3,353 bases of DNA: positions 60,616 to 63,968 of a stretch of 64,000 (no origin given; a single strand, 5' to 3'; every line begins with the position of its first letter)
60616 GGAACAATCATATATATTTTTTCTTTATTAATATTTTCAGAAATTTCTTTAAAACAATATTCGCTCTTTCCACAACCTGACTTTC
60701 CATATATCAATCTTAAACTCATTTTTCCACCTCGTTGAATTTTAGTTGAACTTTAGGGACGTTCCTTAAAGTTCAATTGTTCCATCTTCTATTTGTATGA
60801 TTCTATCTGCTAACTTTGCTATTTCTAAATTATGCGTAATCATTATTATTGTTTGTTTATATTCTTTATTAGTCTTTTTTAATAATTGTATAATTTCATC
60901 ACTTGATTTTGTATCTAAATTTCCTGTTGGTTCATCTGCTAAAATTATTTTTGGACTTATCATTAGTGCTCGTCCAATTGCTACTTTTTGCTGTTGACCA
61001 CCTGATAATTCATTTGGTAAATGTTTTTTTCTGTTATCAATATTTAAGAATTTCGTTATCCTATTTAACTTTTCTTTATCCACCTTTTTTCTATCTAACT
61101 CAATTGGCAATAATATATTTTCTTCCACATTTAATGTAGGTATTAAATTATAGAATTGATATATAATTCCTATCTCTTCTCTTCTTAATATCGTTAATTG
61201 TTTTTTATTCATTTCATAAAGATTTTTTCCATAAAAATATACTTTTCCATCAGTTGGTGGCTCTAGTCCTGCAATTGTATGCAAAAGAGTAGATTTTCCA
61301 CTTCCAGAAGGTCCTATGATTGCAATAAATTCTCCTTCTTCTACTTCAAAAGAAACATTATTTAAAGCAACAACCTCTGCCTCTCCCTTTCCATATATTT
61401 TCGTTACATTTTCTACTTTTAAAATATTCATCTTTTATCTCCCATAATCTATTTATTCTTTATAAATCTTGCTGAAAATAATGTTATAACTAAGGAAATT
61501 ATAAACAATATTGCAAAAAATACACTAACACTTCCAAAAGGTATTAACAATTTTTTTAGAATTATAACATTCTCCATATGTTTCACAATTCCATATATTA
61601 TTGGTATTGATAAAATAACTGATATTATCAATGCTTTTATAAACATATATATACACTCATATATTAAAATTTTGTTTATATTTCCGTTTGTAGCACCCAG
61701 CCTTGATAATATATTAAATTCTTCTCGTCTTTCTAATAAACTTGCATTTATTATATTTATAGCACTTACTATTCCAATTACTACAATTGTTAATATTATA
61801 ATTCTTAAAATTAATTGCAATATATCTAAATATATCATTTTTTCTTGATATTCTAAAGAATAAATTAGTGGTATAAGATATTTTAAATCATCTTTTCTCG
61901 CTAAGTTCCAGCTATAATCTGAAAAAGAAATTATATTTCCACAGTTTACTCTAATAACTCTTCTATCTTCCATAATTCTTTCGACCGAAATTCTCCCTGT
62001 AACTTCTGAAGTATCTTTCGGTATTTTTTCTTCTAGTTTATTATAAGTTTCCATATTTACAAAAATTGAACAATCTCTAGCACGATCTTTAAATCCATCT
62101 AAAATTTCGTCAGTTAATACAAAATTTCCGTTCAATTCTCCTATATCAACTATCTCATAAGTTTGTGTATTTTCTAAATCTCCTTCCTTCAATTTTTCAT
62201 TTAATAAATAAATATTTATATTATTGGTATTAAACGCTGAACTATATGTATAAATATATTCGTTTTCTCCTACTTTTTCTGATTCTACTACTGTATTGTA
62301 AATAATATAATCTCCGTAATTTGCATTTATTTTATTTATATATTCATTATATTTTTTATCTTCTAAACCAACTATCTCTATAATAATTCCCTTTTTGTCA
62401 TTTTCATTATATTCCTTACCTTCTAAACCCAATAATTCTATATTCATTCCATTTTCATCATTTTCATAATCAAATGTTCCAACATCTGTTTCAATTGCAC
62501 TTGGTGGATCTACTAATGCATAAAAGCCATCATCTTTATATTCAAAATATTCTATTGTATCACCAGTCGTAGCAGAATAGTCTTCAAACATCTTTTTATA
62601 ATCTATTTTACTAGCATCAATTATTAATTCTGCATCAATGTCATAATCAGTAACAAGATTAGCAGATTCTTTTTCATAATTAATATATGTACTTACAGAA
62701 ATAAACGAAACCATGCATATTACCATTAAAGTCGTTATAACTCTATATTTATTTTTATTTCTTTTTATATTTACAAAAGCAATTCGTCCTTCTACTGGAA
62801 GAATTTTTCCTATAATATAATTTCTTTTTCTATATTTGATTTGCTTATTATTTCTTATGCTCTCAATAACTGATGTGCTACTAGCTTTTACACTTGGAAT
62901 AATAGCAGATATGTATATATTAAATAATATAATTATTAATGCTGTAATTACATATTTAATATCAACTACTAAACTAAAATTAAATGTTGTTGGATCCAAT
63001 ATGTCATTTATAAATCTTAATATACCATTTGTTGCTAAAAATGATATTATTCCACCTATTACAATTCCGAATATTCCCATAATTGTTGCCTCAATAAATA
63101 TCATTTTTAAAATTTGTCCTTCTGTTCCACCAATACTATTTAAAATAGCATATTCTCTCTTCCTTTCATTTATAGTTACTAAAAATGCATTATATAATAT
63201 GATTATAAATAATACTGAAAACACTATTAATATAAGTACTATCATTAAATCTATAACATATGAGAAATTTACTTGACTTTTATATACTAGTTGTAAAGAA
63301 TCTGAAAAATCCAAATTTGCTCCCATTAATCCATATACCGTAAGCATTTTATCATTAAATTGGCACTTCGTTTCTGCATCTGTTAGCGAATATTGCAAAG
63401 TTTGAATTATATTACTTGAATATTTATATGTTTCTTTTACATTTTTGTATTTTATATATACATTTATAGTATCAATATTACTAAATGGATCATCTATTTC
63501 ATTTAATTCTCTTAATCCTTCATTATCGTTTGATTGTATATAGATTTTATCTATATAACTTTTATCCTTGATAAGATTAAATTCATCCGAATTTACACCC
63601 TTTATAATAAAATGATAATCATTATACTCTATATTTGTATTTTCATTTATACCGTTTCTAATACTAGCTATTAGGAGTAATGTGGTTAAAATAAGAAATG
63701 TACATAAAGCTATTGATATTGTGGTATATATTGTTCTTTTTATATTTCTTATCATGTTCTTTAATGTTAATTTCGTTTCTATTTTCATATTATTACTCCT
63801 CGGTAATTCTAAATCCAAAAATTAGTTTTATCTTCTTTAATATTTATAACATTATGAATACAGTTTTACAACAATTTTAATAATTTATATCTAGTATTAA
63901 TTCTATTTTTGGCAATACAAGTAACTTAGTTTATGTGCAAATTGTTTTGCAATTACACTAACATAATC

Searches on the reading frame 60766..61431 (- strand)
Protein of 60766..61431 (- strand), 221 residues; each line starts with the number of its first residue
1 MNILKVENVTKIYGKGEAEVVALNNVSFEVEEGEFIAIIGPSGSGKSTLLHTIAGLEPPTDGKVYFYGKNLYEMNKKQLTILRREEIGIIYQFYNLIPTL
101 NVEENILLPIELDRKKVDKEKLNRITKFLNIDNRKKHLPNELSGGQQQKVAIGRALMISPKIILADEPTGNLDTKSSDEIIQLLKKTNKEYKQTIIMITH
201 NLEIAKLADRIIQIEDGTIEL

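Call 62: search_protein_families(library=pfam, proteins=[window:60766-61431:-], max_evalue=0.00001)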
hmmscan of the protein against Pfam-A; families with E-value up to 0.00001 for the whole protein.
window:60766-61431:- (221 aa): 3 families
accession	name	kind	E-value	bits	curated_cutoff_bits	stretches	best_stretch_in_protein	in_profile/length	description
PF00005.33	ABC_tran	-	3.3e-36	125.3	25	1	23-169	1-136/137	ABC transporter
PF02463.25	SMC_N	-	1.3e-08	35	40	0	111-215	112-212/220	RecF/RecN/SMC N terminal domain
PF13304.12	AAA_21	-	1.7e-08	35.4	27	0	121-204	220-302/304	AAA domain, putative AbiEii toxin, Type IV TA system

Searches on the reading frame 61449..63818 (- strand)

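Call 62: search_protein_families(library=pfam, proteins=[window:61449-63818:-], max_evalue=0.00001)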
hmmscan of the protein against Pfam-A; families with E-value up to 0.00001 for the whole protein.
window:61449-63818:- (789 aa): 1 family
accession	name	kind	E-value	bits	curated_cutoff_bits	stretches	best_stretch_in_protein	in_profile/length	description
PF02687.27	FtsX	-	8.8e-23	81.1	25.5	2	195-316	2-119/120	FtsX-like permease C-terminal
